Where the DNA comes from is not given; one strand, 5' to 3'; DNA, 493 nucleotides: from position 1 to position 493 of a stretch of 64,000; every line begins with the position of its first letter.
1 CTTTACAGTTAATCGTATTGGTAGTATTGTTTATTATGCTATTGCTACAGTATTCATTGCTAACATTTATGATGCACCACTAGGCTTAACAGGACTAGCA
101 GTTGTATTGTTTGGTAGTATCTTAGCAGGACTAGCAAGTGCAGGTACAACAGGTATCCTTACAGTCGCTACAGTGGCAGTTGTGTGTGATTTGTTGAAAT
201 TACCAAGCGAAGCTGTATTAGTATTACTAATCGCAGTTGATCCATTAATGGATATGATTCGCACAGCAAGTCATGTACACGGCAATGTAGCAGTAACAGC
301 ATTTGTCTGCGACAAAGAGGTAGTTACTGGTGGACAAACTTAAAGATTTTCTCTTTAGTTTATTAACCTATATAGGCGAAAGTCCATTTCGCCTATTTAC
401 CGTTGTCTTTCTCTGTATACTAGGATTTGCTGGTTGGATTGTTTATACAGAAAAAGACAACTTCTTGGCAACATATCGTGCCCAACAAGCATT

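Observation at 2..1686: Phage operon coupling an acidic amino-acid symporter to an aspartate racemase, with a holin-like gene and micropeptide between them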

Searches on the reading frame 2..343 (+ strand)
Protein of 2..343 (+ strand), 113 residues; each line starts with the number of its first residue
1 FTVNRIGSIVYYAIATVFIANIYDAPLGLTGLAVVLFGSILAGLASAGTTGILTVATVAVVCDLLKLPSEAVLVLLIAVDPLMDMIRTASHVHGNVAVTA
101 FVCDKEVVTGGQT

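Call 7: search_protein_families(library=pfam, proteins=[window:2-343:+], max_evalue=0.01)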
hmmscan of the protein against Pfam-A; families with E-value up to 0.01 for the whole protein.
window:2-343:+ (113 aa): 1 family
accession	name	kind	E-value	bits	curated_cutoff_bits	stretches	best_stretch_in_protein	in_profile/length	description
PF00375.23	SDF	-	1.3e-16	61.1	27.9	1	2-102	286-384/387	Sodium:dicarboxylate symporter family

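Call 9: search_protein_families(library=phrogs, proteins=[window:2-343:+], max_evalue=0.001)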
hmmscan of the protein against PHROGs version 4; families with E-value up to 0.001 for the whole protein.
window:2-343:+ (113 aa): 2 families
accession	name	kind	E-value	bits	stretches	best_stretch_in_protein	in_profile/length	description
phrog_16930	-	unknown function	3.6e-10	40.5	1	2-104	314-415/434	-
phrog_29909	-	unknown function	1.2e-07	32.5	1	2-102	117-214/231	-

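Call 13: search_dna_similar(query=window:2-343:+, collection=phages, mode=protein, max_rows=40, max_evalue=0.001)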
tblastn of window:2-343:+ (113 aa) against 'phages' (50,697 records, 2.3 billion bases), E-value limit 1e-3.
Records with a match: 5; places in all: 5; records where one place covers at least 80% of the query: 5.
Best place of each record, by identity: <60% 5.
By first word of the organism name: Bacteriophage 2; Acinetobacter 2; Staphylococcus 1.
By host as written in the record: - 4; Staphylococcus aureus 1.
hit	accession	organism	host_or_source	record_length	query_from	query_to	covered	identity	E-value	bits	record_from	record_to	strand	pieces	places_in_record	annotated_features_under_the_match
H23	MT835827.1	Bacteriophage sp.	human fecal samples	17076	10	108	88%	36.4%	8e-8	54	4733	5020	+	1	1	record has no annotation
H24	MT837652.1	Bacteriophage sp.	human fecal samples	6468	2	106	93%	33.3%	2e-5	47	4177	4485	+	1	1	record has no annotation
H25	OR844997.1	Staphylococcus phage SA 1306 Kay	Staphylococcus aureus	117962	1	108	96%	31.8%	2e-4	44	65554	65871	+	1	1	record has no annotation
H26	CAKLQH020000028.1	Acinetobacter phage MD-2021a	not known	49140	1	106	94%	31.1%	7e-6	49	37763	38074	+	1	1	sodium: sodium:dicarboxylate symporter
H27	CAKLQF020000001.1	Acinetobacter phage MD-2021a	not known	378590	1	106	94%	31.1%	7e-6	49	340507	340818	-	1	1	sodium: sodium:dicarboxylate symporter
